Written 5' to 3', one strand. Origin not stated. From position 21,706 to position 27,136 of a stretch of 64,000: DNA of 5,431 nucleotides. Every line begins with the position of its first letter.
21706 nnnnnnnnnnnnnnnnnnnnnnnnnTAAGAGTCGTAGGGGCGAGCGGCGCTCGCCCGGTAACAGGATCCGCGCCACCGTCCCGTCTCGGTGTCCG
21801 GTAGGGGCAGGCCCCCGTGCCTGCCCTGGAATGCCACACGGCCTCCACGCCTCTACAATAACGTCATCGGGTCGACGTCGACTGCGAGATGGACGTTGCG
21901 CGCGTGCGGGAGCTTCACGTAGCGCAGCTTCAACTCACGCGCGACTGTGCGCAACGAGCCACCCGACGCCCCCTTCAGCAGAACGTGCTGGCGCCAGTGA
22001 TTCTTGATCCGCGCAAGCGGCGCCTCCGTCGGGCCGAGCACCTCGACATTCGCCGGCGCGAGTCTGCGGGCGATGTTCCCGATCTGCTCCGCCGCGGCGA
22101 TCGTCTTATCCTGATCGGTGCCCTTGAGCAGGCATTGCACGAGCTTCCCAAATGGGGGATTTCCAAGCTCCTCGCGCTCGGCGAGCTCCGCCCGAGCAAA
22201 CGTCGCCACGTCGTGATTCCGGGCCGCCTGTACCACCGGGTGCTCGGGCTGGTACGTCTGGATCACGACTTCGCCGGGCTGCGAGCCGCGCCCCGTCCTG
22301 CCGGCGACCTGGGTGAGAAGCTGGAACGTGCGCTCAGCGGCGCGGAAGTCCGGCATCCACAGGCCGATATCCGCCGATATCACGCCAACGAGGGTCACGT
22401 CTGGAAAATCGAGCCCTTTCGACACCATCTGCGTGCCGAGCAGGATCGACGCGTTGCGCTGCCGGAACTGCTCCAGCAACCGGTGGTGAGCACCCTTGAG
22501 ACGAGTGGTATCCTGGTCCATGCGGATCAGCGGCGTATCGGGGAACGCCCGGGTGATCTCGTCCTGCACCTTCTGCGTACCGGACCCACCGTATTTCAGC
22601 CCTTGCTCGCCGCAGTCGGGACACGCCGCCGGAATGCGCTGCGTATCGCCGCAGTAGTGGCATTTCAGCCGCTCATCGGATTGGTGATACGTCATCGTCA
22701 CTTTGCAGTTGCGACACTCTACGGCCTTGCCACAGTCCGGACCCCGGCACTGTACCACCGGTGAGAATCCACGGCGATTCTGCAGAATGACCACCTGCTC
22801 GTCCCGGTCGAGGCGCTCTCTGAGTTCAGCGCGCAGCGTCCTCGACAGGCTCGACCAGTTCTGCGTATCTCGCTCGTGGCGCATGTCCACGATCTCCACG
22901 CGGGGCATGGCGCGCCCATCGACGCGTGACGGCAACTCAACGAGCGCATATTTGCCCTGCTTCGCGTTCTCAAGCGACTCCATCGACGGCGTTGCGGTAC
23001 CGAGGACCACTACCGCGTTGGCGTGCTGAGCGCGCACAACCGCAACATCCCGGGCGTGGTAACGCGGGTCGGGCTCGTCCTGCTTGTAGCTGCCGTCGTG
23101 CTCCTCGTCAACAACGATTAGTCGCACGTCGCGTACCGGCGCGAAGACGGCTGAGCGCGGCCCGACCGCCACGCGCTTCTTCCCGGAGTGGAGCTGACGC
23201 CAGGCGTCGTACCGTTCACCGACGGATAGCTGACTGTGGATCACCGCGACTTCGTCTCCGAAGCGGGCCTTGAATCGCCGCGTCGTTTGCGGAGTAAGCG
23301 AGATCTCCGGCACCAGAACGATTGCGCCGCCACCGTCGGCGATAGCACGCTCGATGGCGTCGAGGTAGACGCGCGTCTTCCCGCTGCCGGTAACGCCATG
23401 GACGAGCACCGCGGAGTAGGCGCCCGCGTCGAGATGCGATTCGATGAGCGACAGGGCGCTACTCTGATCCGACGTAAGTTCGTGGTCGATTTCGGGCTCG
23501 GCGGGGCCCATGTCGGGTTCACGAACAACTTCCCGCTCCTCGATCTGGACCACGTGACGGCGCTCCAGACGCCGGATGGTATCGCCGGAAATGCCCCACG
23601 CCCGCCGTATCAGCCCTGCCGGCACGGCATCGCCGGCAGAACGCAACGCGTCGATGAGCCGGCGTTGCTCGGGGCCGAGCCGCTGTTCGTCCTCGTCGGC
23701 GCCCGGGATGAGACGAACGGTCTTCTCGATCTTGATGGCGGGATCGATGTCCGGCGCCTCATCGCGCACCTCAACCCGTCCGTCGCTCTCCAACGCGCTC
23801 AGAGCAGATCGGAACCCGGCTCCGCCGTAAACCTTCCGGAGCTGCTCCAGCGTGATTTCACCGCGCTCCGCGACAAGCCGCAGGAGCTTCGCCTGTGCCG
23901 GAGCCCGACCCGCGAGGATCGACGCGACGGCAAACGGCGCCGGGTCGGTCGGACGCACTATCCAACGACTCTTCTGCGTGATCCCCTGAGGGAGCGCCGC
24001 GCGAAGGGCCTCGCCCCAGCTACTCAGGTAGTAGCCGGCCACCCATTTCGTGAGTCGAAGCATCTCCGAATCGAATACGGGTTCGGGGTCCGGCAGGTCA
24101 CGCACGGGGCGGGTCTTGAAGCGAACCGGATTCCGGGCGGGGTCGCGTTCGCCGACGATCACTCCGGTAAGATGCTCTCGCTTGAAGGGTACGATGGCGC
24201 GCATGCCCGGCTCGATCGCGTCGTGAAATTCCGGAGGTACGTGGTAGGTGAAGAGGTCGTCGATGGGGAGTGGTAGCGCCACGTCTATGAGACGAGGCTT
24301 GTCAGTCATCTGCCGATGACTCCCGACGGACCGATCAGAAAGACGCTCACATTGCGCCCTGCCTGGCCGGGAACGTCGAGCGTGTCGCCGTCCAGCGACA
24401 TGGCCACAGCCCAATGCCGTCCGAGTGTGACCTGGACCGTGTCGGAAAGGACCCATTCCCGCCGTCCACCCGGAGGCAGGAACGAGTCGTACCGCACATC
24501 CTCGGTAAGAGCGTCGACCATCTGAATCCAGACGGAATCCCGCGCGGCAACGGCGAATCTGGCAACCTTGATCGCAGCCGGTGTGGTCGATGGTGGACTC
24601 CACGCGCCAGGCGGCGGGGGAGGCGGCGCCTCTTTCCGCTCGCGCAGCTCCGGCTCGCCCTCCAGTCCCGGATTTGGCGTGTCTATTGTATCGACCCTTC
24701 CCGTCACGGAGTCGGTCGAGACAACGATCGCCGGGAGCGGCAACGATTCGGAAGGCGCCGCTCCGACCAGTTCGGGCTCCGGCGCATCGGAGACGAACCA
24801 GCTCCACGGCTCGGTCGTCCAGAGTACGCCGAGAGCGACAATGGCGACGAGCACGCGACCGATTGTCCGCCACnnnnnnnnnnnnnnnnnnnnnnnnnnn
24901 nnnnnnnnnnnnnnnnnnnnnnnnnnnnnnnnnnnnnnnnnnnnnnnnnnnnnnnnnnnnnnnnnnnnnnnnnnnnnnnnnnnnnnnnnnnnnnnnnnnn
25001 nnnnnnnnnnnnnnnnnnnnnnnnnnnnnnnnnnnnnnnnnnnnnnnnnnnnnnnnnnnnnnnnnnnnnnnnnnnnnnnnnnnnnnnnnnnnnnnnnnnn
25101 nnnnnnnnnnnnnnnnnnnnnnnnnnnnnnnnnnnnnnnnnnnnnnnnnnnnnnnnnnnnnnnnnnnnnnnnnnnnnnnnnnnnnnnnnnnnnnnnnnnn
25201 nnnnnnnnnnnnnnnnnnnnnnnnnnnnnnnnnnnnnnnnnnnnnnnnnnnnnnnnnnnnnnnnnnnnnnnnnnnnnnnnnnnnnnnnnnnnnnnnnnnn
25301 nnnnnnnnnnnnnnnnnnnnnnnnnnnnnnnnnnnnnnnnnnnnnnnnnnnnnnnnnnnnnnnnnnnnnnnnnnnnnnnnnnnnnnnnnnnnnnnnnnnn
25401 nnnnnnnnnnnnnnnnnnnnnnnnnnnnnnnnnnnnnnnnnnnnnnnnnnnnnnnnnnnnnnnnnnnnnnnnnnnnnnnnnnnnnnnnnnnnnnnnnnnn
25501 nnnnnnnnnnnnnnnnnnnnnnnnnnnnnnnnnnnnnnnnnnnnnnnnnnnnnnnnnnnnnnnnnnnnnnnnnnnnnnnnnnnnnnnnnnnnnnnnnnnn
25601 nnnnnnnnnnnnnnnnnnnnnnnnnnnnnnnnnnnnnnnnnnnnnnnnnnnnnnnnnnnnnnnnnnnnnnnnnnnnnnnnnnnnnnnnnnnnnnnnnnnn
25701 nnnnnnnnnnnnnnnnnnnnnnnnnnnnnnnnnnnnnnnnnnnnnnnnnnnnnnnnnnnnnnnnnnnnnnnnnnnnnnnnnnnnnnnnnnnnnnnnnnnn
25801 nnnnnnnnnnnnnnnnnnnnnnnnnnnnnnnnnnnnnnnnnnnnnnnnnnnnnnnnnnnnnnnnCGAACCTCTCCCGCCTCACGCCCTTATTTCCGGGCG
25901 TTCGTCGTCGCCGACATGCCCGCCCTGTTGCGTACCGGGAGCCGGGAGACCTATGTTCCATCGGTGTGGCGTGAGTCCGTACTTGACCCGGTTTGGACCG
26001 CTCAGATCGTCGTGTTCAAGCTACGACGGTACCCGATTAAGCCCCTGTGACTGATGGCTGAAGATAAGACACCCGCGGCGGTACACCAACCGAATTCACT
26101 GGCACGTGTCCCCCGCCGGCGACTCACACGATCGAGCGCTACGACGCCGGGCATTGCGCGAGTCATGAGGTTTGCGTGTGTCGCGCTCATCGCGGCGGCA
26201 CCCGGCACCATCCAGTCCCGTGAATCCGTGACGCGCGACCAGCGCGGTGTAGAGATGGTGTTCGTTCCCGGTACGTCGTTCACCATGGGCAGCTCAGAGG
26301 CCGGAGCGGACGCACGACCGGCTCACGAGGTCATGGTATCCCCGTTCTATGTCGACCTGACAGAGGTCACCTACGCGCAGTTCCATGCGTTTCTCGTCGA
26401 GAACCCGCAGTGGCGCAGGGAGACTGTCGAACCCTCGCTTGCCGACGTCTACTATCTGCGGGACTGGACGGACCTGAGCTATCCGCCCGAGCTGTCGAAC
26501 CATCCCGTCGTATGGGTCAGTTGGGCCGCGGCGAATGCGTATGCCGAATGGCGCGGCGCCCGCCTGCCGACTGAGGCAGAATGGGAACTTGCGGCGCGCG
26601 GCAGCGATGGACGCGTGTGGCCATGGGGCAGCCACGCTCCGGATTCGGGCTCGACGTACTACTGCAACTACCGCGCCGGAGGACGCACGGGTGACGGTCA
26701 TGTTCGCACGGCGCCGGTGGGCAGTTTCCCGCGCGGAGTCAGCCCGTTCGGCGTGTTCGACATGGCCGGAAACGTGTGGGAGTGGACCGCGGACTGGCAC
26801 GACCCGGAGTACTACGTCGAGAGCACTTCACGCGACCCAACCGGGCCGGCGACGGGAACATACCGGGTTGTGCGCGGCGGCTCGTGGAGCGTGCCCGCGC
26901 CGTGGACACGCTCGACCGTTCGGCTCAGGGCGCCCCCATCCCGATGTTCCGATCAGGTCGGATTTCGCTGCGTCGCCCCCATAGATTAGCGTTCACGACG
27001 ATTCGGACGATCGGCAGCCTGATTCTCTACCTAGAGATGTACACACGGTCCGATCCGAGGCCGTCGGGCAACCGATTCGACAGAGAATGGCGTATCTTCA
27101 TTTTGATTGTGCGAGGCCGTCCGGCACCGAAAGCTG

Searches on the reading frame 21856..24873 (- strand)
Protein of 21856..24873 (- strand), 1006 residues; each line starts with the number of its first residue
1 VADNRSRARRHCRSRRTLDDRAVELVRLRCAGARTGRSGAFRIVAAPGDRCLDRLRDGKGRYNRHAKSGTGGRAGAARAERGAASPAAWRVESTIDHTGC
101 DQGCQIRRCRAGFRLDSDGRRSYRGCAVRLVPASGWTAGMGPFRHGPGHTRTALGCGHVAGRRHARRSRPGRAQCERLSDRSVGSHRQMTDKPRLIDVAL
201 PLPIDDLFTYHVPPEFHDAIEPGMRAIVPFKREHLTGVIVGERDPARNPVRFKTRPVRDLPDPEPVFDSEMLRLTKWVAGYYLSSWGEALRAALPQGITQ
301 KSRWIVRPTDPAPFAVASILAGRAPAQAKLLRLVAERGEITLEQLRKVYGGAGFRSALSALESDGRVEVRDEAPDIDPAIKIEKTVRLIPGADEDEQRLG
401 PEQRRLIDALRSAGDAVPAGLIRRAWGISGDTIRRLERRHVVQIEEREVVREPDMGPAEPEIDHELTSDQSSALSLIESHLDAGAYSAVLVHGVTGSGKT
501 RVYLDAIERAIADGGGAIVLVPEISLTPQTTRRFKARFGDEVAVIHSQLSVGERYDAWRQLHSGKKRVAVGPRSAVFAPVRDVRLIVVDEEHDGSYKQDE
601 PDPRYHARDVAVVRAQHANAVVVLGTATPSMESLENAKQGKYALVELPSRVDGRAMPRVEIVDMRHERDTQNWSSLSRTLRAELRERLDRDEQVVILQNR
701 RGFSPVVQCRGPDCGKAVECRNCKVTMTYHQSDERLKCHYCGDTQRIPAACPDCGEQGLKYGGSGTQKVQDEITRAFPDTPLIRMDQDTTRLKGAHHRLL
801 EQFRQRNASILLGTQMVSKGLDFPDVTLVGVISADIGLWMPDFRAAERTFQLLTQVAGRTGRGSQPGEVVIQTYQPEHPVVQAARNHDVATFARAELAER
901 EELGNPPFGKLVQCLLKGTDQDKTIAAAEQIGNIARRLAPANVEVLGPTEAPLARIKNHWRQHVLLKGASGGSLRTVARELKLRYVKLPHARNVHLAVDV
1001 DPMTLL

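Call 90: search_protein_families(library=ncbifam, proteins=[window:21856-24873:-], max_evalue=0.00001)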
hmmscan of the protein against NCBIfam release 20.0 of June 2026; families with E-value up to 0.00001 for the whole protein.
window:21856-24873:- (1006 aa): 26 families (the best 25 are shown)
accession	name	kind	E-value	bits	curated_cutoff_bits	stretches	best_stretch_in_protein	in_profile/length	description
NF004066.1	PRK05580.1-3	equivalog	6.2e-260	864.8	813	1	200-1005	8-788/788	primosomal protein N'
NF004067.0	PRK05580.1-4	equivalog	1.6e-202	674.8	763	2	429-1005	170-736/737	primosomal protein N'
NF004068.0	PRK05580.1-5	equivalog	6.5e-191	636.4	1249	1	197-1005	10-794/795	primosomal protein N'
TIGR00595.1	priA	equivalog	2.8e-190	633.2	230.35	1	490-1003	1-509/509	replication restart helicase PriA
NF004070.0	PRK05580.2-2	equivalog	3.4e-189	630.5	921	2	389-1005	122-728/729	primosomal protein N'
NF004065.0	PRK05580.1-1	equivalog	1.2e-174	582.5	858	2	464-1003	196-729/731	primosomal protein N'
NF004071.0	PRK05580.2-3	equivalog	2.7e-154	514.9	1105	2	379-1005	117-734/735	primosomal protein N'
NF004072.0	PRK05580.2-4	equivalog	3.4e-130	435.3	1030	1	465-1004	121-646/648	primosomal protein N'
NF004069.0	PRK05580.2-1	equivalog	2.6e-120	402.7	767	1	463-1004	109-610/612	primosomal protein N'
NF011453.0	PRK14873.1-3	equivalog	1.9e-56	191.5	812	2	503-1006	188-653/653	primosome assembly protein PriA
NF011452.0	PRK14873.1-2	equivalog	2.5e-52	178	980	2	494-952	206-643/708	primosomal protein N'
NF011455.0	PRK14873.1-5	equivalog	5.6e-45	153.8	969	1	422-952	98-613/675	primosomal protein N'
NF011454.0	PRK14873.1-4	equivalog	9e-42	143.2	951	1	438-954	100-593/651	primosomal protein N'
TIGR00643.1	recG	equivalog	5.3e-16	58.4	659.4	1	464-593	234-368/629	ATP-dependent DNA helicase RecG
NF011451.0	PRK14873.1-1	equivalog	4.4e-15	55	1147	1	535-783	279-534/764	primosome assembly protein PriA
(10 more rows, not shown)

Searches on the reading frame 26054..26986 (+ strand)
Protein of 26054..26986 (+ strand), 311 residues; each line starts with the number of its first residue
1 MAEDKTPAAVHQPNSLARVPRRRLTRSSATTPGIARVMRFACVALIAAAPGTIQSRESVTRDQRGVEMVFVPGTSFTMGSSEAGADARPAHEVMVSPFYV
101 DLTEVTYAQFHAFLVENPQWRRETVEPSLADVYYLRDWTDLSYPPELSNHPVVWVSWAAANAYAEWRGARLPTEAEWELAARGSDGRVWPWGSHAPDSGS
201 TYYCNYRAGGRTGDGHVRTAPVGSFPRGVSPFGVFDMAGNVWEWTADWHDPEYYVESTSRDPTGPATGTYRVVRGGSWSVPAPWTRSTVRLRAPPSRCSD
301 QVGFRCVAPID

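Call 90: search_protein_families(library=ncbifam, proteins=[window:26054-26986:+], max_evalue=0.00001)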
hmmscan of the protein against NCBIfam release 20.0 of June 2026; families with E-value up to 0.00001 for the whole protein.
window:26054-26986:+ (311 aa): 8 families
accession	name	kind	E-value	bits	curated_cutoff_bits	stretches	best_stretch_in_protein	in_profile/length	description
TIGR03525.2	GldK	equivalog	6.1e-33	114.7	350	2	145-308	215-405/408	T9SS ring complex lipoprotein PorK/GldK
NF041186.1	SenA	equivalog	1.9e-26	93.3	420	1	61-308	163-382/382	selenoneine synthase SenA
TIGR03440.2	egtB_TIGR03440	equivalog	2.5e-26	92.7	360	1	148-306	272-412/413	ergothioneine biosynthesis protein EgtB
NF051459.1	pyoverdine_PvdO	equivalog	1.4e-23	83.4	500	1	41-307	8-277/280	dihydropyoverdine dehydrogenase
TIGR03524.1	GldJ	equivalog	4.4e-14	52.1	458.2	0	49-170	42-181/559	gliding motility lipoprotein GldJ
TIGR03530.1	GldJ_short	equivalog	4.7e-11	42.2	382.9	0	62-168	60-178/396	gliding motility lipoprotein GldJ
TIGR02171.1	Fb_sc_TIGR02171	subfamily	5.2e-09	34.7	544.35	1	164-307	154-280/912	TIGR02171 family lipoprotein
TIGR04344.1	ovoA_Nterm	equivalog_domain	1e-07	31.2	400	1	127-290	276-428/444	5-histidylcysteine sulfoxide synthase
